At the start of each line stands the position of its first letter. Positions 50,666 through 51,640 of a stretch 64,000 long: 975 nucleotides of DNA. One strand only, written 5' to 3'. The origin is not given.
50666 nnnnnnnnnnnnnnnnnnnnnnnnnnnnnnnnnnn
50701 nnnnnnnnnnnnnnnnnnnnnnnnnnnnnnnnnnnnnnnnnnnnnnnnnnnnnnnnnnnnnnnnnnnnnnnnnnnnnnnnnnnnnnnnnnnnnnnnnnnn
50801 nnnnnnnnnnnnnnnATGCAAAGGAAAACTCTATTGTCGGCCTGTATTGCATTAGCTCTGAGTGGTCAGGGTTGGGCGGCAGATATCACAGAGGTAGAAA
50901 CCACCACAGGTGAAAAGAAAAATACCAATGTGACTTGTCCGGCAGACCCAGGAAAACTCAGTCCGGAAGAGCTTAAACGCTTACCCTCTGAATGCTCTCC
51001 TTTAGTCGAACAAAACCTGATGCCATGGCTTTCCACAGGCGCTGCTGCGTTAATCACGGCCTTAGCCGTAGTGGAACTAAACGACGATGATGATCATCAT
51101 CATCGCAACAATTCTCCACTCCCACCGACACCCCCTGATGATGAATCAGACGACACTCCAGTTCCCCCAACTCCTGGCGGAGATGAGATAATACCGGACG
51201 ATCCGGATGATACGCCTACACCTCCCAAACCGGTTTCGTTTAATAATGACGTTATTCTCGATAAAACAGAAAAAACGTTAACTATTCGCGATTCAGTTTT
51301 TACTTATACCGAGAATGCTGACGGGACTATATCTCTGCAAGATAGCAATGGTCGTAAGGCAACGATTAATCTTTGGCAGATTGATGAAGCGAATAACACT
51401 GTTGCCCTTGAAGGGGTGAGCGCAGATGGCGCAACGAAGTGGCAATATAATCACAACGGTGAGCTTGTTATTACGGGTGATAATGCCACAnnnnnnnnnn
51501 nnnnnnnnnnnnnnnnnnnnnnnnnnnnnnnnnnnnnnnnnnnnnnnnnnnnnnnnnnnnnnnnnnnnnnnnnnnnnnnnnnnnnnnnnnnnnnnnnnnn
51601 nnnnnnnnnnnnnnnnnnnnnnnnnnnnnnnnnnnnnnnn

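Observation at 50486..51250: AT-rich ydbA control region and unusual passenger N-terminus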

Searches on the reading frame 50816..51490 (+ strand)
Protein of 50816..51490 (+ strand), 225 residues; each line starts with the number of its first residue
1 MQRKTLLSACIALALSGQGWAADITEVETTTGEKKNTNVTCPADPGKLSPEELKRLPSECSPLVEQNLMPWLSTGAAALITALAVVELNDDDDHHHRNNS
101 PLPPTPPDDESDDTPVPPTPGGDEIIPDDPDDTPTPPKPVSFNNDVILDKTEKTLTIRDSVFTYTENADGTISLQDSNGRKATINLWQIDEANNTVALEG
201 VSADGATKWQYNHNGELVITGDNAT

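Call 22: find_homologous_proteins(query=window:50816-51475:+, max_evalue=0.001)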
Query window:50816-51475:+ (220 aa): 25 proteins with E <= 0.001 among 1186 candidates.
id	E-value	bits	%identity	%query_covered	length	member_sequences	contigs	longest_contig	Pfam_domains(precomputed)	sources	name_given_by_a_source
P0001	2.1e-142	490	100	100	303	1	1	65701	PF25784.2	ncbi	-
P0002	3.8e-142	489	100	100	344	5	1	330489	PF25784.2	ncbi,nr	ncbi:autotransporter domain-containing protein, partial [Escherichia coli]|nr:autotransporter domain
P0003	1.1e-141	488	100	100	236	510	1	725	PF25784.2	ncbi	ncbi:autotransporter domain-containing protein, partial [Escherichia coli]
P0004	3.2e-140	483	100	100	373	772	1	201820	PF25784.2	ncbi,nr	ncbi:autotransporter domain-containing protein, partial [Escherichia coli]|nr:autotransporter domain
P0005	6.4e-140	482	98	100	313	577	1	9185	PF25784.2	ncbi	ncbi:TPA: autotransporter domain-containing protein, partial [Escherichia coli]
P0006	1.8e-134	464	95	100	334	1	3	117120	PF25784.2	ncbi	ncbi:BigA/YdbA N-terminal beta-barrel domain-containing protein, partial [Escherichia coli]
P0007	2.3e-134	464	95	100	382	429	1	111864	PF25784.2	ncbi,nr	ncbi:TPA: EntS/YbdA MFS transporter, partial [Escherichia coli O25b:H4-ST131]|nr:EntS/YbdA MFS trans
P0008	2.2e-131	454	94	100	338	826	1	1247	PF25784.2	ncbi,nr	ncbi:TPA: EntS/YbdA MFS transporter, partial [Escherichia coli]|nr:EntS/YbdA MFS transporter [Escher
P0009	3.1e-131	454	94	100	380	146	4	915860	PF25784.2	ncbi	ncbi:TPA: EntS/YbdA MFS transporter, partial [Escherichia coli]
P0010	1.0e-130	452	93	100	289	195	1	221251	PF25784.2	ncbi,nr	ncbi:TPA: EntS/YbdA MFS transporter, partial [Escherichia coli]|nr:EntS/YbdA MFS transporter [Escher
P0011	3.6e-129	447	92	100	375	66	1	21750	PF25784.2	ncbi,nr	ncbi:EntS/YbdA MFS transporter, partial [Escherichia coli]|nr:EntS/YbdA MFS transporter [Escherichia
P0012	3.4e-128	444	92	100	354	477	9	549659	PF25784.2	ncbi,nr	ncbi:TPA: EntS/YbdA MFS transporter, partial [Escherichia coli]|nr:EntS/YbdA MFS transporter [Escher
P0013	7.8e-128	443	89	100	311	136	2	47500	PF25784.2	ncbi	ncbi:TPA: autotransporter domain-containing protein, partial [Escherichia coli]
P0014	5.9e-113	394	83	96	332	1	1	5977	PF25784.2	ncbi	-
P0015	1.4e-112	393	91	90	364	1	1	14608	PF25784.2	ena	-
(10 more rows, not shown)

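Call 28: search_protein_representatives(protein=window:50816-51490:+)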
Query: 225 residues. Proteins with E-value up to 0.001 (for the whole library): 64; up to 1e-10: 40; up to 1e-30: 18. The best 64 are listed.
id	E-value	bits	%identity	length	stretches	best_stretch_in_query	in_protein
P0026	4.1e-137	471.3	96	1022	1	1-225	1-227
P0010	7.1e-134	460.7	94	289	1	1-225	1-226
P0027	8.8e-134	460.4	95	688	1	1-225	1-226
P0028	1.4e-132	456.5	94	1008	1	1-225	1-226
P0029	8.8e-127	437.5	100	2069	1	25-225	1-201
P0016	5.0e-104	363.1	95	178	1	1-175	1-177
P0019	8.1e-55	202.1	96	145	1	126-225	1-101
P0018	1.0e-53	198.5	97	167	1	1-96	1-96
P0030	1.1e-50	188.6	99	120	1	1-91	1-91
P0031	1.0e-47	178.9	89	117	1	39-139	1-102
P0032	2.3e-44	167.9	92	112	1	1-87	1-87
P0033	3.1e-44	167.5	49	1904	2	1-137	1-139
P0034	1.3e-42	162.1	97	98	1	1-79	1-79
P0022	2.7e-40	154.6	97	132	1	144-220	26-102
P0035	5.7e-39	150.3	47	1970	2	1-135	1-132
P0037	7.3e-34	133.5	45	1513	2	102-219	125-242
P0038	7.1e-32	127.0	42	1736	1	1-218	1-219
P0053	5.6e-15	71.8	36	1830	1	37-221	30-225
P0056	1.2e-12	64.1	33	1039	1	1-224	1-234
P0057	5.6e-12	62.0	39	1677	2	140-221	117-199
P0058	5.8e-12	61.9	36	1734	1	3-216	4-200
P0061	5.7e-09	52.1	35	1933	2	1-220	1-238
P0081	2.6e-04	36.9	26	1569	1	2-203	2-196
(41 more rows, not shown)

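Call 34: list_cluster_members(proteins=[P0033, P0035, P0037, P0038, P0053, P0056, P0057, P0058, P0061, P0081])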
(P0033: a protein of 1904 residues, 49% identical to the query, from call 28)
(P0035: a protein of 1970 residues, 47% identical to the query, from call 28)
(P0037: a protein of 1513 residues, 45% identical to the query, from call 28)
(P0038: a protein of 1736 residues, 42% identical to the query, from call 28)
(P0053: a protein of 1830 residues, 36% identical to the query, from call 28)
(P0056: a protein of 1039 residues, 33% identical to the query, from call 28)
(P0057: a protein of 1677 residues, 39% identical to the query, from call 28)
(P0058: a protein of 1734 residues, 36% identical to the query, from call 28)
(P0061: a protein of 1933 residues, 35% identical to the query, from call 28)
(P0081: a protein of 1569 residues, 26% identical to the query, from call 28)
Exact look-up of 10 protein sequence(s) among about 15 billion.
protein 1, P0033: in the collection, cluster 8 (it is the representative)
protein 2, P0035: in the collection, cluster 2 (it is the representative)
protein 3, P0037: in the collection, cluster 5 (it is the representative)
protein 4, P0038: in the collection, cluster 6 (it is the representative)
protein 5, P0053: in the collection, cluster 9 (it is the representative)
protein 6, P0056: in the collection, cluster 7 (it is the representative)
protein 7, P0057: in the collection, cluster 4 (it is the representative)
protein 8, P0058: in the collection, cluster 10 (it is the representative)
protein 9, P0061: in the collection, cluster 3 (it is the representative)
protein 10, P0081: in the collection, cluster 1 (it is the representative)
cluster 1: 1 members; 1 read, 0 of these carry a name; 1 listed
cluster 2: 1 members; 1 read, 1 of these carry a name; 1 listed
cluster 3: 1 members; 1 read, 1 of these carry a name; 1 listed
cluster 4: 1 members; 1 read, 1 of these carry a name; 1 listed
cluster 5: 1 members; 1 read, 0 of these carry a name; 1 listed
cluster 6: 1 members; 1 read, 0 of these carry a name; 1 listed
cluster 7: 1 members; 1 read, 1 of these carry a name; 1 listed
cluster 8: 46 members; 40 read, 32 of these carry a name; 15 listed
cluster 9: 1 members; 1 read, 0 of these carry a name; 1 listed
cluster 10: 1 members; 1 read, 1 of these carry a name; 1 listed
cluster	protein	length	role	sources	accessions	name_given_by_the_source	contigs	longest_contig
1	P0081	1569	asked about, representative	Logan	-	-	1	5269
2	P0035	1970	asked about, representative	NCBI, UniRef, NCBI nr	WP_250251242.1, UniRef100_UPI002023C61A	autotransporter adhesin BigA [Escherichia coli] | BigA/YdbA N-terminal beta-barrel domain-containing protein n=1 Tax=Escherichia coli ...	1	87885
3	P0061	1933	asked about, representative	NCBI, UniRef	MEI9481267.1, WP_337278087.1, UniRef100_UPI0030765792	autotransporter adhesin BigA [Enterobacter cancerogenus] | BigA/YdbA N-terminal beta-barrel domain-containing protein n=1 Tax=Enterobacter ...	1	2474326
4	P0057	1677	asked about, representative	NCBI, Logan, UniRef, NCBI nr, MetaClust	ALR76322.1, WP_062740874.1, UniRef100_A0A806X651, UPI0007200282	hypothetical protein [[Enterobacter] lignolyticus] | Autotransporter domain-containing protein n=1 Tax=[Enterobacter] lignolyticus ... | status=active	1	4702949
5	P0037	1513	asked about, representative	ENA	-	-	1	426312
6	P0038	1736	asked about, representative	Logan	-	-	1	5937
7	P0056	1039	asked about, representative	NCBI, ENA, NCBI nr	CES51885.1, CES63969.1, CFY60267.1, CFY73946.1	BigA [Salmonella enterica subsp. enterica serovar Typhi] | surface-exposed virulence protein [Salmonella enterica subsp. enterica serovar Typhi]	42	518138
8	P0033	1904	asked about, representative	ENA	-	-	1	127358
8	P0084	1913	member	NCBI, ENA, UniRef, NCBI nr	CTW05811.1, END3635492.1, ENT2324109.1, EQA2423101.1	autotransporter domain-containing protein [Escherichia albertii] | BigA/YdbA N-terminal beta-barrel domain-containing protein n=1 Tax=Escherichia albertii ...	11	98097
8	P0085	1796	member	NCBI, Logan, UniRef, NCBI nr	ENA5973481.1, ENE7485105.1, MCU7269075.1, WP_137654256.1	autotransporter domain-containing protein [Escherichia albertii] | BigA/YdbA N-terminal beta-barrel domain-containing protein n=1 Tax=Escherichia albertii ...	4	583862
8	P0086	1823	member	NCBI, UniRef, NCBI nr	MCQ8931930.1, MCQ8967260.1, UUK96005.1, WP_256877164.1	autotransporter domain-containing protein [Escherichia albertii] | BigA/YdbA N-terminal beta-barrel domain-containing protein n=1 Tax=Escherichia albertii ...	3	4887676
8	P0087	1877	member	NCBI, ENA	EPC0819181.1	autotransporter domain-containing protein [Escherichia albertii]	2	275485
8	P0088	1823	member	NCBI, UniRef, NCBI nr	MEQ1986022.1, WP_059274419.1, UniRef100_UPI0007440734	autotransporter domain-containing protein [Escherichia albertii] | BigA/YdbA N-terminal beta-barrel domain-containing protein n=1 Tax=Escherichia albertii ...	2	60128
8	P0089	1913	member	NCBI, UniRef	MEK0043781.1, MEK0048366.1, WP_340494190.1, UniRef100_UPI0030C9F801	autotransporter domain-containing protein [Escherichia albertii] | BigA/YdbA N-terminal beta-barrel domain-containing protein n=2 Tax=Escherichia albertii ...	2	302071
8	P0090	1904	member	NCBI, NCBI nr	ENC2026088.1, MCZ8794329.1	autotransporter domain-containing protein [Escherichia albertii]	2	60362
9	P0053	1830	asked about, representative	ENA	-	-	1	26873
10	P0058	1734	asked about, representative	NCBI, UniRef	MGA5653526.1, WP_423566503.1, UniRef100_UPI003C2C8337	hypothetical protein [Rahnella contaminans] | BigA/YdbA N-terminal beta-barrel domain-containing protein n=1 Tax=Rahnella contaminans ...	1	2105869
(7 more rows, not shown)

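Call 81: find_encoding_contigs(protein=P0056, flank=2500, max_places=2)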
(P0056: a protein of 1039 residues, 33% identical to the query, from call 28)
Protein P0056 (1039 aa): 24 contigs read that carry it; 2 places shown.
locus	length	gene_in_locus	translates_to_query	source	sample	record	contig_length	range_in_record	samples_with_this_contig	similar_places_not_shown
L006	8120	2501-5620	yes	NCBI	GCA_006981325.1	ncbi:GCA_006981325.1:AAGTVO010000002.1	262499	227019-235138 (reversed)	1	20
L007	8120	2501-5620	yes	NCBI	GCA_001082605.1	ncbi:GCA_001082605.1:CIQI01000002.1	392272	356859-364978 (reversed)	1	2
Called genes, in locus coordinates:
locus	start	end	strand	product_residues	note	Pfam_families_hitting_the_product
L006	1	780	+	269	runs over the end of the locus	PF01226:Form_Nir_trans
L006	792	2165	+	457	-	PF13241:NAD_binding_7, PF14824:Sirohm_synth_M, PF10414:CysG_dimeriser, PF00590:TP_methylase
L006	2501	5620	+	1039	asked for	PF25784:BigA_N, PF27417:BigA_3rd, PF27415:BigA_4th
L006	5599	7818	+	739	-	PF27415:BigA_4th, PF27417:BigA_3rd, PF25783:BigA_beta, PF03797:Autotransporter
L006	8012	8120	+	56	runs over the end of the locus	PF13978:DUF4223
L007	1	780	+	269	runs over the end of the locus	PF01226:Form_Nir_trans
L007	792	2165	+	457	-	PF13241:NAD_binding_7, PF14824:Sirohm_synth_M, PF10414:CysG_dimeriser, PF00590:TP_methylase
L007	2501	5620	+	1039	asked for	PF25784:BigA_N, PF27417:BigA_3rd, PF27415:BigA_4th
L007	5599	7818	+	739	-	PF27415:BigA_4th, PF27417:BigA_3rd, PF25783:BigA_beta, PF03797:Autotransporter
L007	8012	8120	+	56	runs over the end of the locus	PF13978:DUF4223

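Call 82: find_encoding_contigs(protein=P0061, flank=2500, max_places=1)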
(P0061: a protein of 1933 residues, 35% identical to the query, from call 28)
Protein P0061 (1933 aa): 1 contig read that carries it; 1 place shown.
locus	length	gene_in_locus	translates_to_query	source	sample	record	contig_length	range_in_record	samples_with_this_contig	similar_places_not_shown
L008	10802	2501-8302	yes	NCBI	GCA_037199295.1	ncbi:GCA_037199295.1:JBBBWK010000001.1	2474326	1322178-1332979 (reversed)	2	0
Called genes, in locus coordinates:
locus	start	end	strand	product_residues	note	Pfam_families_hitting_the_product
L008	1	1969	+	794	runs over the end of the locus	PF01011:PQQ, PF13360:PQQ_2 (weak)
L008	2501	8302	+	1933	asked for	PF25784:BigA_N, PF27417:BigA_3rd, PF27415:BigA_4th, PF27417:BigA_3rd, PF25783:BigA_beta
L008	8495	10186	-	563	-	PF02203:TarH, PF12729:4HB_MCP_1 (weak), PF00672:HAMP, PF00015:MCPsignal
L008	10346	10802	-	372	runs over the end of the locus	PF08240:ADH_N, PF16912:Glu_dehyd_C (weak), PF00107:ADH_zinc_N, PF13602:ADH_zinc_N_2 (weak)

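Call 83: find_encoding_contigs(protein=P0058, flank=2500, max_places=1)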
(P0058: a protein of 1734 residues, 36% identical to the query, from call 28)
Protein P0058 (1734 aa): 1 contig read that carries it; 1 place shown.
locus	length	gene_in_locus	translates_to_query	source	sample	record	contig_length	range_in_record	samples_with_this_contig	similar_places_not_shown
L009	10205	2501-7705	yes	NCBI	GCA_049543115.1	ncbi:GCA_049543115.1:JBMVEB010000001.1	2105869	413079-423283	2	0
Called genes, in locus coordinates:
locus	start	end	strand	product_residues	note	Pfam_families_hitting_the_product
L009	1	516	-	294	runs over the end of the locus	PF00126:HTH_1, PF03466:LysR_substrate (weak)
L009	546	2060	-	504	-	PF01435:Peptidase_M48, PF14559:TPR_19 (weak)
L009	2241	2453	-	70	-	-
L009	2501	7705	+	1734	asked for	PF25784:BigA_N, PF27417:BigA_3rd, PF25783:BigA_beta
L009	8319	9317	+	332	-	PF00419:Fimbrial (faint)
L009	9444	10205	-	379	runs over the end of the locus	PF00419:Fimbrial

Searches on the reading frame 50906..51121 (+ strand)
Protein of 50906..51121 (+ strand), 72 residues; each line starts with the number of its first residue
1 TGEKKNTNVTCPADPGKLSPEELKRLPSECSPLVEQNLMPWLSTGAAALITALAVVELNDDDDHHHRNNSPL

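Call 77: profile_search(alignment_id=A4)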
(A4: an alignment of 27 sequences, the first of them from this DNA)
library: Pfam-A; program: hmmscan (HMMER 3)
A. the first sequence (72 residues): domains with independent E <= 10: 0; with E <= 0.001: 0
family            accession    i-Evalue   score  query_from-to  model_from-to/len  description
(no Pfam family matches the first sequence, even at E <= 10)
B. every sequence of the alignment scanned on its own (27 sequences): families by number of members that match
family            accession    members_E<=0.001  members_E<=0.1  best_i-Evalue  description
DUF3948           PF13134.11                 0               1        9.2e-03  Protein of unknown function (DUF3948)
PsbW              PF07123.17                 0               1        3.3e-02  Photosystem II reaction centre W protein (PsbW)
GAP1-M            PF20014.4                  0               1        7.5e-02  GTPase-associated protein 1, middle domain
SRP72             PF08492.17                 0               1        9.0e-02  SRP72 RNA-binding domain
DUF1218           PF06749.17                 0               1        9.3e-02  Protein of unknown function (DUF1218)

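Call 80: predict_structure(alignment_id=A4)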
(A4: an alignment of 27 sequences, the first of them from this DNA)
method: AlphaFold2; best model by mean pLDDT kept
length: 72 residues; sequences in the alignment: 27
mean_pLDDT: 55.8   pTM: 0.22
mean pLDDT of the five models: 55.8, 54.8, 54.3, 53.1, 49.4
residues with pLDDT >= 90: 0; 70-90: 0; 50-70: 52; < 50: 20
segments of 3 or more residues with pLDDT < 50: 1-6, 34-40, 43-47
pLDDT, mean of each block of 10 residues (from residue 1): 48 63 63 50 49 55 63 54
secondary structure, 60 per line:
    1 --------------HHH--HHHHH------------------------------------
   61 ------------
elements in order: H20-24
